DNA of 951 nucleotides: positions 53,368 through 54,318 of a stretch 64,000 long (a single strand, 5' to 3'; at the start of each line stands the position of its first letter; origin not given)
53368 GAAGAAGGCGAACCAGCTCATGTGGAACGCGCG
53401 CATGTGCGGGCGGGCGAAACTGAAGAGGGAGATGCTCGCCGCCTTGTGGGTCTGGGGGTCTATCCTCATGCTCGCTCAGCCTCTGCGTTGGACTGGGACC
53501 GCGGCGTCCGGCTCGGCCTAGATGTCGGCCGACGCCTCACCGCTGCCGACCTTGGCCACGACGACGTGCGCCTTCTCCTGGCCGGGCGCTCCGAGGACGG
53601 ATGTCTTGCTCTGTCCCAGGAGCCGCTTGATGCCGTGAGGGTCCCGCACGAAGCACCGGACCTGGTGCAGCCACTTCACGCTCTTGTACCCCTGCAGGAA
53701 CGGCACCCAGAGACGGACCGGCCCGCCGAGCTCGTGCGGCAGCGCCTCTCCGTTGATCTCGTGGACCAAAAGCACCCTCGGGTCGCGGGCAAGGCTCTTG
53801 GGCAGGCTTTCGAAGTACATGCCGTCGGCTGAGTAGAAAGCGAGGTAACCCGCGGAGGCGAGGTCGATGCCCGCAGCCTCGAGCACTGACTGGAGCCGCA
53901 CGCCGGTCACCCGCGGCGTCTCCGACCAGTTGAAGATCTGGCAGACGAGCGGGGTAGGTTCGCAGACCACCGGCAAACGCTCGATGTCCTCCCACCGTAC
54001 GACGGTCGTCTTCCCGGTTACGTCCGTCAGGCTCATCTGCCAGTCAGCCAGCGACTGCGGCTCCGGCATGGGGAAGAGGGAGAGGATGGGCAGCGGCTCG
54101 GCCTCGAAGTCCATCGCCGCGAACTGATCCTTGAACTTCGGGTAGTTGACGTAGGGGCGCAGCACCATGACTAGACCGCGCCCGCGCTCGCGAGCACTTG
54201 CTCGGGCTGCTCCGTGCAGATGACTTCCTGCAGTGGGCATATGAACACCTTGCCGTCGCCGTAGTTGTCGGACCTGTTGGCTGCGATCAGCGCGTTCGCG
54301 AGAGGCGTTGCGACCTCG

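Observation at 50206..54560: Nitrate-assimilation operon with a sulfite-oxidase-fold Moco protein where a nitrate reductase is expected, framed by two PII-like genes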

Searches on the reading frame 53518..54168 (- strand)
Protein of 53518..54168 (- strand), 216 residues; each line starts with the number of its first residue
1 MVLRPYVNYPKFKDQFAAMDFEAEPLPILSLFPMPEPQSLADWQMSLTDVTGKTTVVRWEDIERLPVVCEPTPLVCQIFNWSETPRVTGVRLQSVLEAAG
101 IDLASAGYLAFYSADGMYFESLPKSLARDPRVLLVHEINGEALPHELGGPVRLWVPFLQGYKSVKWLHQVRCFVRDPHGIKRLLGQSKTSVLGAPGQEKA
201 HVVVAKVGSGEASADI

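Call 3: search_protein_families(library=pfam, proteins=[window:53518-54168:-], max_evalue=0.01)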
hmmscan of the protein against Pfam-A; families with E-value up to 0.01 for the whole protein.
window:53518-54168:- (216 aa): 1 family
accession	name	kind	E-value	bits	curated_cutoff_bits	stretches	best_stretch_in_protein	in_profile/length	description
PF00174.25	Oxidored_molyb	-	9.7e-25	87.5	24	1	38-173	7-161/169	Oxidoreductase molybdopterin binding domain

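Call 4: search_protein_families(library=ncbifam, proteins=[window:53518-54168:-], max_evalue=0.01)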
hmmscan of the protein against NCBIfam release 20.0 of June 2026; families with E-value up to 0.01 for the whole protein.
window:53518-54168:- (216 aa): 4 families
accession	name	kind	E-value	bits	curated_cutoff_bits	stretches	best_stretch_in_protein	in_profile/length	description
TIGR04555.1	sulfite_DH_soxC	equivalog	1e-12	47.7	420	1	87-172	170-254/408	sulfite dehydrogenase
NF052245.1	SorA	equivalog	2.6e-07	29.7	600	1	86-172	153-245/396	SorA family sulfite dehydrogenase catalytic subunit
NF003767.0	PRK05363.1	equivalog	1e-06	28.3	207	1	116-178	189-251/320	protein-methionine-sulfoxide reductase catalytic subunit MsrP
NF052247.1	SorT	equivalog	2.2e-06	26.7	570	1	130-171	200-241/387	SorT family sulfite dehydrogenase catalytic subunit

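Call 6: find_homologous_proteins(query=window:53518-54168:-)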
Query window:53518-54168:- (216 aa): 577 proteins with E <= 0.001 among 1696 candidates; the best 120 are listed.
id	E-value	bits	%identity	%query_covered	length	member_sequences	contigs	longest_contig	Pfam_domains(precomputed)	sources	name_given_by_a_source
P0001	1.2e-135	468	95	100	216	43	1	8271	PF00174.26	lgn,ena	-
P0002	1.0e-121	422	85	100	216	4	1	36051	PF00174.26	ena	-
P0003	1.9e-121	421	83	100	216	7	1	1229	PF00174.26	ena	-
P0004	8.5e-120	416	84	100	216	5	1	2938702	PF00174.26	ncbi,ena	-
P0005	3.8e-116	404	82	100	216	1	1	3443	PF00174.26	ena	-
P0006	1.5e-115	402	82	100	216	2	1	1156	PF00174.26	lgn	-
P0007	6.2e-115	400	81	100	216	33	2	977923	PF00174.26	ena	-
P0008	8.7e-113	393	79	100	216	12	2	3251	PF00174.26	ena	-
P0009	1.2e-109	383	80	97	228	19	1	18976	PF00174.26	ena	-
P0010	1.1e-108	380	75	100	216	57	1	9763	PF00174.26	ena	-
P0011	1.5e-107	376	77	100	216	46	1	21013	PF00174.26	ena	-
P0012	1.3e-106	373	75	100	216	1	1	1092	PF00174.26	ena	-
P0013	1.4e-105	370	75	100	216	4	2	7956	PF00174.26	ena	-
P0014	1.9e-105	369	76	100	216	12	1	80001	PF00174.26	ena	-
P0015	2.9e-105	369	77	100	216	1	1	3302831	PF00174.26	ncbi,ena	-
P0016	4.0e-105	368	76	100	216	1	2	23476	PF00174.26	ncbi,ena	-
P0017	7.2e-102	357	72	100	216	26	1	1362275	PF00174.26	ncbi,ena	-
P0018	8.6e-100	351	72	100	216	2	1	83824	PF00174.26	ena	-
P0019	4.8e-98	345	70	100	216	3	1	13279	PF00174.26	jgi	jgi:DMSO/TMAO reductase YedYZ molybdopterin-dependent catalytic subunit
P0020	4.1e-96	339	69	100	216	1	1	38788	PF00174.26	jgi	jgi:DMSO/TMAO reductase YedYZ molybdopterin-dependent catalytic subunit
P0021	9.5e-95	334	70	97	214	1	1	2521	PF00174.26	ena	-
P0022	2.5e-93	330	70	100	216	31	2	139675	PF00174.26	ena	-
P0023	4.4e-93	329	75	93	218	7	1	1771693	PF00174.26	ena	-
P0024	3.2e-91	323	65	100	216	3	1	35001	PF00174.26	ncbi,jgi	-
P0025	5.4e-91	322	78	83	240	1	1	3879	PF00174.26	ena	-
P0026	6.3e-90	318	67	100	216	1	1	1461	PF00174.26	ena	-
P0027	1.6e-89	317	66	100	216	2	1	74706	PF00174.26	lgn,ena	-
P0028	2.7e-89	316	66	97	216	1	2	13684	PF00174.26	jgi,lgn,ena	-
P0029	5.2e-89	315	65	100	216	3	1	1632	PF00174.26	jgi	-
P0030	2.2e-88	313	66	97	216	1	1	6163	PF00174.26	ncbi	-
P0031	6.9e-88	312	65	99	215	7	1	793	PF00174.26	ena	-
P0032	9.0e-88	311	66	99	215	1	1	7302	PF00174.26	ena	-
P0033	3.4e-87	309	66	99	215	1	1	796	PF00174.26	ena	-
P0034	1.6e-86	307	64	100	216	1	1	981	PF00174.26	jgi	-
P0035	2.7e-86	307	63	100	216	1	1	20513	PF00174.26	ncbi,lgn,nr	ncbi:MAG TPA: molybdopterin-dependent oxidoreductase [Dehalococcoidia bacterium]|nr:molybdopterin-de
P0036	9.4e-86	305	64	99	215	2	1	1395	PF00174.26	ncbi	-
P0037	5.7e-85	302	63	99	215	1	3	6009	PF00174.26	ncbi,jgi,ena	-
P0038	7.2e-85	302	62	100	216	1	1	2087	PF00174.26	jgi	jgi:DMSO/TMAO reductase YedYZ molybdopterin-dependent catalytic subunit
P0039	1.1e-84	301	64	99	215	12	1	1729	PF00174.26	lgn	-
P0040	1.9e-84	300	62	99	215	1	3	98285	PF00174.26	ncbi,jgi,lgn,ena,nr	ncbi:MAG: molybdopterin-dependent oxidoreductase [Chloroflexi bacterium]|nr:molybdopterin-dependent 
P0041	3.7e-84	300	61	100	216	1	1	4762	PF00174.26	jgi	jgi:DMSO/TMAO reductase YedYZ molybdopterin-dependent catalytic subunit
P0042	4.3e-84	299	62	100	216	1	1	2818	PF00174.26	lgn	-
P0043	4.6e-84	299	63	99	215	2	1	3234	PF00174.26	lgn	-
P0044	6.1e-84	299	61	99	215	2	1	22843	PF00174.26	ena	-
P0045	6.5e-84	299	63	100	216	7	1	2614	PF00174.26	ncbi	-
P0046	1.1e-83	298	62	99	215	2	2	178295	PF00174.26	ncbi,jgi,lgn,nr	ncbi:MAG: molybdopterin-dependent oxidoreductase [SAR202 cluster bacterium]|nr:molybdopterin-depende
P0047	3.0e-83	297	62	99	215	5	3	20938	PF00174.26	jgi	jgi:DMSO/TMAO reductase YedYZ molybdopterin-dependent catalytic subunit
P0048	3.3e-83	296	62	99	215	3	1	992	PF00174.26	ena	-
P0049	4.5e-83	296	61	100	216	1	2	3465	PF00174.26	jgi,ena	-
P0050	5.8e-83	296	62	99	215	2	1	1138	PF00174.26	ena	-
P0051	7.5e-83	295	61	100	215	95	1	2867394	PF00174.26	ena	-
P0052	8.3e-83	295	61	100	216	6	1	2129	PF00174.26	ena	-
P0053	8.7e-83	295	59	99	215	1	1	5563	PF00174.26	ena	-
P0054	9.6e-83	295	62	100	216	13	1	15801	PF00174.26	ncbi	-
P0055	2.2e-82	294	62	100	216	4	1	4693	PF00174.26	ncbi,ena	-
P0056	3.1e-82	293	62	100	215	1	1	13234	PF00174.26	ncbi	-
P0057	4.3e-82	293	59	100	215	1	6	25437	PF00174.26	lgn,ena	-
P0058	6.6e-82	292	61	100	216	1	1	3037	PF00174.26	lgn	-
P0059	6.7e-82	292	62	99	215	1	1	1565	PF00174.26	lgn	-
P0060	7.0e-82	292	60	99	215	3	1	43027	PF00174.26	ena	-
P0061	7.3e-82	292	62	99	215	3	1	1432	PF00174.26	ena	-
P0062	8.2e-82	292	62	99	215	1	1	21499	PF00174.26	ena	-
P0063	1.0e-81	292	61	100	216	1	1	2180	PF00174.26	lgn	-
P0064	1.3e-81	291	61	99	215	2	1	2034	PF00174.26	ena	-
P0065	1.7e-81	291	61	99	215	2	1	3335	PF00174.26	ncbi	-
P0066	4.2e-81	290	61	100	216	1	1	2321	PF00174.26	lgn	-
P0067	4.2e-81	290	60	99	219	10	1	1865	PF00174.26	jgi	jgi:DMSO/TMAO reductase YedYZ molybdopterin-dependent catalytic subunit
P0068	5.6e-81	289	60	100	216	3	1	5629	PF00174.26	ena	-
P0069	1.2e-80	288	62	99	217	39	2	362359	PF00174.26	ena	-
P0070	1.4e-80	288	60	99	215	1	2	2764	PF00174.26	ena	-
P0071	2.1e-80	287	60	100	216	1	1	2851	PF00174.26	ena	-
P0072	2.2e-80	287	61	100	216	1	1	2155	PF00174.26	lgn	-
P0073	2.6e-80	287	61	100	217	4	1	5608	PF00174.26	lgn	-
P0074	3.0e-80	287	61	99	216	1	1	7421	PF00174.26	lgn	-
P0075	4.0e-80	286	61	100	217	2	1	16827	PF00174.26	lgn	-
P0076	4.9e-80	286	61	100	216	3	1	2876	PF00174.26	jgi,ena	-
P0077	6.9e-80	286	60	99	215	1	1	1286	PF00174.26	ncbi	-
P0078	8.5e-80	285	61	99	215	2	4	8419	PF00174.26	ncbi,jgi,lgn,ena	-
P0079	9.2e-80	285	60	100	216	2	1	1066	PF00174.26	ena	-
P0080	9.8e-80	285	61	99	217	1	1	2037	PF00174.26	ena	-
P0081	1.2e-79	285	61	99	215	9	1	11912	PF00174.26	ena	-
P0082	1.8e-79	284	60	99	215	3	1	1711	PF00174.26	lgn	-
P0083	2.1e-79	284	60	97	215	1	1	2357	PF00174.26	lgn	-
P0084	2.6e-79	284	59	100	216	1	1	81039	PF00174.26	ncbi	-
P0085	2.2e-78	281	61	99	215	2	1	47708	PF00174.26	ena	-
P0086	5.8e-78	279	59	100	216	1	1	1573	PF00174.26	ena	-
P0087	8.1e-78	279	59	100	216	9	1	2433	PF00174.26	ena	-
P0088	9.4e-78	279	58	99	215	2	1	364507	PF00174.26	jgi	jgi:DMSO/TMAO reductase YedYZ molybdopterin-dependent catalytic subunit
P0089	1.1e-77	278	59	99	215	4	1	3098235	PF00174.26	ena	-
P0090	1.2e-77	278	59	99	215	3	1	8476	PF00174.26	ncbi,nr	ncbi:MAG TPA: molybdopterin-dependent oxidoreductase [Dehalococcoidia bacterium]|nr:molybdopterin-de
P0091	1.0e-76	275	59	99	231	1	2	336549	PF00174.26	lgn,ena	-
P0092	1.3e-76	275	61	91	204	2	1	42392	PF00174.26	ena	-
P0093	1.6e-76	275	58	100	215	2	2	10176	PF00174.26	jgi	-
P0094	2.1e-76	274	61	91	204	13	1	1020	PF00174.26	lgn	-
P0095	2.4e-75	271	59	100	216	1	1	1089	PF00174.26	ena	-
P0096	1.3e-74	268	58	100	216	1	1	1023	PF00174.26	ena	-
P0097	1.3e-74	268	55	100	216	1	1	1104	PF00174.26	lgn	-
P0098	1.5e-73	265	76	71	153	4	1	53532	PF00174.26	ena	-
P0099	9.4e-71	256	58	90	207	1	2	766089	PF00174.26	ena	-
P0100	8.2e-70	253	60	88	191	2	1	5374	PF00174.26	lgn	-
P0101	9.6e-70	252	58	99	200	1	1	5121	PF00174.26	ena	-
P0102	1.3e-69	252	57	99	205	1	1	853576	PF00174.26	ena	-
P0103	5.4e-68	247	57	99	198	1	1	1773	PF00174.26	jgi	jgi:DMSO/TMAO reductase YedYZ molybdopterin-dependent catalytic subunit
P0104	3.3e-67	244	55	98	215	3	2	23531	PF00174.26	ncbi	-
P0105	8.1e-67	243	77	68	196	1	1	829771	PF00174.26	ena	-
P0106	5.8e-66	240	54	96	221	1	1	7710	PF00174.26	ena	-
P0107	6.2e-66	240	73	72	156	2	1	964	PF00174.26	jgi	jgi:DMSO/TMAO reductase YedYZ molybdopterin-dependent catalytic subunit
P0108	1.1e-65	239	60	82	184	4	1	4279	PF00174.26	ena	-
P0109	1.3e-65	239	80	65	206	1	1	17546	PF00174.26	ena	-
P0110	4.2e-65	237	53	99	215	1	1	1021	PF00174.26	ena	-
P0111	5.3e-65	237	54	99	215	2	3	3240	PF00174.26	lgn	-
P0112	6.0e-65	237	70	69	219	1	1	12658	PF00174.26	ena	-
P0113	3.6e-63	231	59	85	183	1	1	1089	PF00174.26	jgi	jgi:DMSO/TMAO reductase YedYZ molybdopterin-dependent catalytic subunit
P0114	2.7e-62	228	70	69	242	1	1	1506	PF00174.26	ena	-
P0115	2.8e-62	228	68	69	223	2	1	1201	PF00543.28,PF00174.26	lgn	-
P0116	3.0e-62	228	52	97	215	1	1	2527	PF00174.26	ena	-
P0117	8.0e-62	227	52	98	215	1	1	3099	PF00174.26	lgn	-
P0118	2.5e-61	225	53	99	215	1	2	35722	PF00174.26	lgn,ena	-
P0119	1.1e-60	223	51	98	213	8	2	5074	PF00174.26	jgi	jgi:DMSO/TMAO reductase YedYZ molybdopterin-dependent catalytic subunit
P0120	1.7e-60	222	55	88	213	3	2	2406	PF00174.26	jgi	jgi:DMSO/TMAO reductase YedYZ molybdopterin-dependent catalytic subunit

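Call 8: find_related_loci(query=window:53518-54168:-, collection=genome_contigs, flank=10000)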
Query window:53518-54168:- (216 aa) in genome_contigs; peptide patterns used: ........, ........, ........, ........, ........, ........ (x = any residue, [..] = any of these).
233 stretches matched a pattern; 143 encode a relative of the query (tblastn E <= 1e-3); the best 80 are kept; 80 distinct loci.
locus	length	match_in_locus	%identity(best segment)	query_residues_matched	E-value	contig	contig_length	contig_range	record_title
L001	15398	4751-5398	99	1-216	2e-142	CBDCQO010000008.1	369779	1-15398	MAG: Dehalococcoidia bacterium isolate 69a24162-ed58-4481-bed2-2caa30729e5d genome assembly, contig: contig_8, whole gen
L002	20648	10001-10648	98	1-216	1e-140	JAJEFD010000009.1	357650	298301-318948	MAG: Dehalococcoidia bacterium isolate p16x34bins.71 k141_981097, whole genome shotgun sequence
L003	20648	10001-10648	94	1-216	2e-135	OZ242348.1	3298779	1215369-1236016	MAG: Dehalococcoidia bacterium isolate 357cf40b-4ce6-42dd-ae1b-d69ff5967523 genome assembly, chromosome: 1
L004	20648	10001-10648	93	1-216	3e-135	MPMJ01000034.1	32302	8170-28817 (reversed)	MAG: SAR202 cluster bacterium bin16 NODE_2096_length_32302_cov_10.8329_ID_4191, whole genome shotgun sequence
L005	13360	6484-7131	92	1-216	3e-134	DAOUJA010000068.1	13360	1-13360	MAG TPA_asm: Dehalococcoidia bacterium isolate S32_235 k113_2158787, whole genome shotgun sequence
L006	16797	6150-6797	92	1-216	8e-134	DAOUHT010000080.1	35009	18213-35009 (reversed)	MAG TPA_asm: Dehalococcoidia bacterium isolate S18_111 31985, whole genome shotgun sequence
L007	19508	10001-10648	86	1-216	5e-126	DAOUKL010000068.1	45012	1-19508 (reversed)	MAG TPA_asm: Dehalococcoidia bacterium isolate S5_327 k113_538834, whole genome shotgun sequence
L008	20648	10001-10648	85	1-216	8e-126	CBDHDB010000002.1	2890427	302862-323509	MAG: Dehalococcoidia bacterium isolate 822cf7f2-f088-4de1-b96c-ebc5a35fe4d4 genome assembly, contig: contig_2, whole gen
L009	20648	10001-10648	84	1-216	6e-124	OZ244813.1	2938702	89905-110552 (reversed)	MAG: Dehalococcoidia bacterium isolate c597d9ae-e839-4a6c-83f3-3d6bda73bc97 genome assembly, chromosome: 1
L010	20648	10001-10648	80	1-216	5e-118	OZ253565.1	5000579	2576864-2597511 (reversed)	MAG: Dehalococcoidia bacterium isolate c57aa991-6108-42ac-a26f-d51f4aa099f5 genome assembly, chromosome: 1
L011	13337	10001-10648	79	1-216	8e-117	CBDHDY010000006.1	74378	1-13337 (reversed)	MAG: Dehalococcoidia bacterium isolate e58c4f91-f2be-4f0a-9909-6998b1ebe402 genome assembly, contig: contig_6, whole gen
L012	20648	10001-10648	80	1-216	9e-117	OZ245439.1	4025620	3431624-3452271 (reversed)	MAG: Dehalococcoidia bacterium isolate 8d673fb0-6267-4ca5-9ff6-096bfbafaff1 genome assembly, chromosome: 1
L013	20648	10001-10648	80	1-216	4e-116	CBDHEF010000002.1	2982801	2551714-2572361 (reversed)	MAG: Dehalococcoidia bacterium isolate e9382ad7-4ca3-4796-a74a-760c8ad60130 genome assembly, contig: contig_2, whole gen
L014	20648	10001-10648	77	1-216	6e-115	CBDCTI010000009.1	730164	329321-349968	MAG: Dehalococcoidia bacterium isolate c2d35a5a-78d8-4247-ab51-d98fe5eb2261 genome assembly, contig: contig_9, whole gen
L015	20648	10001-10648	75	1-216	9e-113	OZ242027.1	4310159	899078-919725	MAG: Dehalococcoidia bacterium isolate b612d4f0-7387-46ac-83c2-9cb111bb644c genome assembly, chromosome: 1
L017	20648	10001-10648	77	1-216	2e-111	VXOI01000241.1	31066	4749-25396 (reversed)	MAG: Chloroflexi bacterium isolate SB0662_bin_29 NODE_1416_length_31066_cov_32.119764, whole genome shotgun sequence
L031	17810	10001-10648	65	1-216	1e-94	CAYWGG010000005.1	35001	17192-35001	MAG TPA_asm: uncultured Dehalococcoidia bacterium isolate binchicken_co21_430 genome assembly, contig: NODE_411_length_3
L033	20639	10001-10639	62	4-216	3e-88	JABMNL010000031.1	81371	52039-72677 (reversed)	MAG: SAR202 cluster bacterium isolate bin.363 k141_2738108, whole genome shotgun sequence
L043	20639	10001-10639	61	4-216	1e-82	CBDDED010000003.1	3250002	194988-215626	MAG: Dehalococcoidia bacterium isolate 16f7b922-908d-404a-805e-abae4c84c213 genome assembly, contig: contig_3, whole gen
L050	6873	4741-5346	50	1-202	1e-62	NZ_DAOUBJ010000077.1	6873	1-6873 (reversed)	MAG: Tepidiforma sp. isolate H69_721 k75_205409, whole genome shotgun sequence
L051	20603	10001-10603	51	4-204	1e-62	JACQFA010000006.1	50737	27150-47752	MAG: Nitrospirae bacterium isolate NC_groundwater_1035_Pr1_S-0.65um_57_15 Montesol18_Sp65_coassembly_scaffold_38622, who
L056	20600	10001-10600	51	4-203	4e-61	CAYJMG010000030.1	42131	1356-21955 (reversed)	MAG TPA_asm: uncultured Dehalococcoidia bacterium isolate ERP124720_co1_124 genome assembly, contig: NODE_1271_length_42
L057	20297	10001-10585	51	1-195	4e-61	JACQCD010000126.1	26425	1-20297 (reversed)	MAG: Nitrospirae bacterium isolate NC_groundwater_959_Pr1_S-0.2um_63_21 Montesol18-Sp2_coassembly_scaffold_1132860, whol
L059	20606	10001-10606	50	1-202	3e-61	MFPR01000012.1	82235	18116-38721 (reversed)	MAG: Candidatus Lindowbacteria bacterium RIFCSPLOWO2_12_FULL_62_27 rifcsplowo2_12_scaffold_173, whole genome shotgun seq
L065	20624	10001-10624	50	4-208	5e-60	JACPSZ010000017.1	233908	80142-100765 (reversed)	MAG: Thaumarchaeota archaeon isolate NC_groundwater_719_Ag_S-0.2um_45_15 S36_SO-2_scaffold_160867, whole genome shotgun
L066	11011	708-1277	52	4-193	8e-60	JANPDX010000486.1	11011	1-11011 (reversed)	MAG: Dehalococcoidia bacterium isolate VAR_78_metabat_322 VAR_78_k141_4558838, whole genome shotgun sequence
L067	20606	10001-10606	50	2-203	6e-60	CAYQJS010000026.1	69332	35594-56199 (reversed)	MAG TPA_asm: uncultured Chloroflexota bacterium isolate SRP119689_co1_77 genome assembly, contig: NODE_418_length_69332_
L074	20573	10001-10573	50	4-194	2e-58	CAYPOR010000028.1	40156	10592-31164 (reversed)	MAG TPA_asm: uncultured Nitrospira sp. isolate SRP287051_co2_197 genome assembly, contig: NODE_2167_length_40156_cov_16.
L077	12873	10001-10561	53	7-193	2e-58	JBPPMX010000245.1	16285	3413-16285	MAG: Tepidiformaceae bacterium isolate BIOS2019_out_026 k131_442022, whole genome shotgun sequence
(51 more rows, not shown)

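Call 16: search_solved_structures(query=window:53518-54168:-, max_evalue=1, show_alignments=3)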
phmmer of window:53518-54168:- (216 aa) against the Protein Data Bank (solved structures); distinct sequences matched with E-value up to 1: 23.
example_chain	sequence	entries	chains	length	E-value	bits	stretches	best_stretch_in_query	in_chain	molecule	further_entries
2a9b_A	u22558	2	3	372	1.3e-07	34.5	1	84-171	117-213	Sulfite Oxidase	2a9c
2a9d_A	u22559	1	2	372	1.3e-07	34.5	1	84-171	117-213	Sulfite Oxidase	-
2a99_A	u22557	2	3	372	1.3e-07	34.5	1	84-171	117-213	Sulfite Oxidase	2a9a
3hbq_A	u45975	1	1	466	2.1e-07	33.8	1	84-171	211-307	Sulphite oxide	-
3hbg_A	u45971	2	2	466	2.1e-07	33.8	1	84-171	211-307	Sulfite Oxidase mutant C185S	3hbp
3hc2_A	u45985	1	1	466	2.1e-07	33.8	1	84-171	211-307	sulfite oxidase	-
1sox_A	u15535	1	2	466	2.1e-07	33.8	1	84-171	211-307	SULFITE OXIDASE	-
3r19_A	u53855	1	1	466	2.1e-07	33.8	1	84-171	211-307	Sulfite oxidase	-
3r18_A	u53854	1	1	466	2.1e-07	33.8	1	84-171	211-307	Sulfite oxidase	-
1ogp_A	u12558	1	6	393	2.4e-06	30.4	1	115-179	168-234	SULFITE OXIDASE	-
6y0k_AAA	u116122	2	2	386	3.1e-06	30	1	88-171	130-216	Putaitve sulfite oxidase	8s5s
2ca3_A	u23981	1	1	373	0.00014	24.6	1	85-174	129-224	SULFITE:CYTOCHROME C OXIDOREDUCTASE SUBUNIT A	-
2ca4_A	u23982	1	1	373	0.00014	24.6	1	85-174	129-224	SULFITE:CYTOCHROME C OXIDOREDUCTASE SUBUNIT A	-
2blf_A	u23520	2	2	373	0.00014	24.6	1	85-174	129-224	Sulfite:cytochrome c oxidoreductase subunit A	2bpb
2c9x_A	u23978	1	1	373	0.00014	24.6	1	85-174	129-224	SULFITE:CYTOCHROME C OXIDOREDUCTASE SUBUNIT A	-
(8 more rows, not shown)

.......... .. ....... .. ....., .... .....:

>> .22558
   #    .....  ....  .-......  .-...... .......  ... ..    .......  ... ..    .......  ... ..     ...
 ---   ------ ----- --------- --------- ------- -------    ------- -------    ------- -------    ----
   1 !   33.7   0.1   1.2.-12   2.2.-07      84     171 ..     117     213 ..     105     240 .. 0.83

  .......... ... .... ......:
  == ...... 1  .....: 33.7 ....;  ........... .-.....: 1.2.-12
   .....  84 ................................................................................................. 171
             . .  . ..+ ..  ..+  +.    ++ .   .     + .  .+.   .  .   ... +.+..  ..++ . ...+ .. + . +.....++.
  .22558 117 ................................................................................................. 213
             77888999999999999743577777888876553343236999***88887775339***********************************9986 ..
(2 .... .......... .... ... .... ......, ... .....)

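Call 51: search_protein_families(library=pfam, proteins=[P0125, P0140, P0122, P0130, P0142, P0148, P0144, P0145, P0124, P0134], max_evalue=0.001)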
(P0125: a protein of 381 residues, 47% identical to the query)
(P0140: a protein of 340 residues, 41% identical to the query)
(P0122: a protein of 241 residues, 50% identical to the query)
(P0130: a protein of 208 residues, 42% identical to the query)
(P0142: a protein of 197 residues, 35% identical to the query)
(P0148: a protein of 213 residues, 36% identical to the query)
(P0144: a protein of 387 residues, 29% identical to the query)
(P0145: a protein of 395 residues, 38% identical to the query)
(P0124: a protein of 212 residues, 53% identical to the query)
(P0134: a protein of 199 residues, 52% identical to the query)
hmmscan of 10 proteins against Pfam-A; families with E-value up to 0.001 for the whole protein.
P0125 (381 aa): 2 families
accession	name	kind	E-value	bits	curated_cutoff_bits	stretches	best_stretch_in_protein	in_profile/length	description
PF00174.25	Oxidored_molyb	-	4.6e-25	88.6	24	1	33-175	4-164/169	Oxidoreductase molybdopterin binding domain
PF00543.27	P-II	-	2.7e-15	57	25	1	264-373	3-102/102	Nitrogen regulatory protein P-II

P0140 (340 aa): 4 families
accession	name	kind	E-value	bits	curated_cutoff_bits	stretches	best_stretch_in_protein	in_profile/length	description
PF00174.25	Oxidored_molyb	-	8.1e-31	107.3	24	1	170-318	8-167/169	Oxidoreductase molybdopterin binding domain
PF00355.32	Rieske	-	1.2e-19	70.5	20.3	1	13-100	1-88/88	Rieske [2Fe-2S] domain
PF13806.12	Rieske_2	-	1.7e-17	63.7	27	1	13-110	1-103/104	Rieske-like [2Fe-2S] domain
PF22543.2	Rieske_4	-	6.8e-05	23.6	28.4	1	21-89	7-78/119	Soluble Rieske-type ferredoxin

P0122 (241 aa): 1 family
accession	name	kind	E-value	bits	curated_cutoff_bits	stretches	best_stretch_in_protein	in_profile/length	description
PF00174.25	Oxidored_molyb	-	4.5e-24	85.4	24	1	64-201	7-163/169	Oxidoreductase molybdopterin binding domain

P0130 (208 aa): 1 family
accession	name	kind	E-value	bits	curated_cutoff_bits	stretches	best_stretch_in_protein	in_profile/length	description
PF00174.25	Oxidored_molyb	-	3.4e-28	98.8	24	1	38-184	3-167/169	Oxidoreductase molybdopterin binding domain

P0142 (197 aa): 1 family
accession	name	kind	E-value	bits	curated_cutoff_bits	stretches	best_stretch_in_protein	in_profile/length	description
PF00174.25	Oxidored_molyb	-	1.9e-31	109.4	24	1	31-175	3-168/169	Oxidoreductase molybdopterin binding domain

P0148 (213 aa): 1 family
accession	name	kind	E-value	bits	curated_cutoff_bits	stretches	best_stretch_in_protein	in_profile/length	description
PF00174.25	Oxidored_molyb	-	2e-18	67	24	1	55-194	5-167/169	Oxidoreductase molybdopterin binding domain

P0144 (387 aa): 1 family
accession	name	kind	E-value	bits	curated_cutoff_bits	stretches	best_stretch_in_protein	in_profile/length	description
PF00174.25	Oxidored_molyb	-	2.6e-76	255.4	24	2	221-370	3-169/169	Oxidoreductase molybdopterin binding domain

P0145 (395 aa): 2 families
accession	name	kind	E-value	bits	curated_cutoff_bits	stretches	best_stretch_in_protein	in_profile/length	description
PF00174.25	Oxidored_molyb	-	1.2e-40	139.3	24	1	234-378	5-169/169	Oxidoreductase molybdopterin binding domain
PF01292.26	Ni_hydr_CYTB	-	6.3e-06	26.5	30.1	1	9-139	9-166/179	Prokaryotic cytochrome b561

P0124 (212 aa): 1 family
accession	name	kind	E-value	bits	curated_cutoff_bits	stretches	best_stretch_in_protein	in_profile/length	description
PF00174.25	Oxidored_molyb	-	1.5e-28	99.9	24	1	76-174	60-167/169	Oxidoreductase molybdopterin binding domain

P0134 (199 aa): 2 families
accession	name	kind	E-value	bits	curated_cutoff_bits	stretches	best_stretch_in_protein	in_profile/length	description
PF00174.25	Oxidored_molyb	-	3.6e-18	66.2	24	1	78-158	80-164/169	Oxidoreductase molybdopterin binding domain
PF03460.22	NIR_SIR_ferr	-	7.4e-07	29.3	24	1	50-96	2-46/69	Nitrite/Sulfite reductase ferredoxin-like half domain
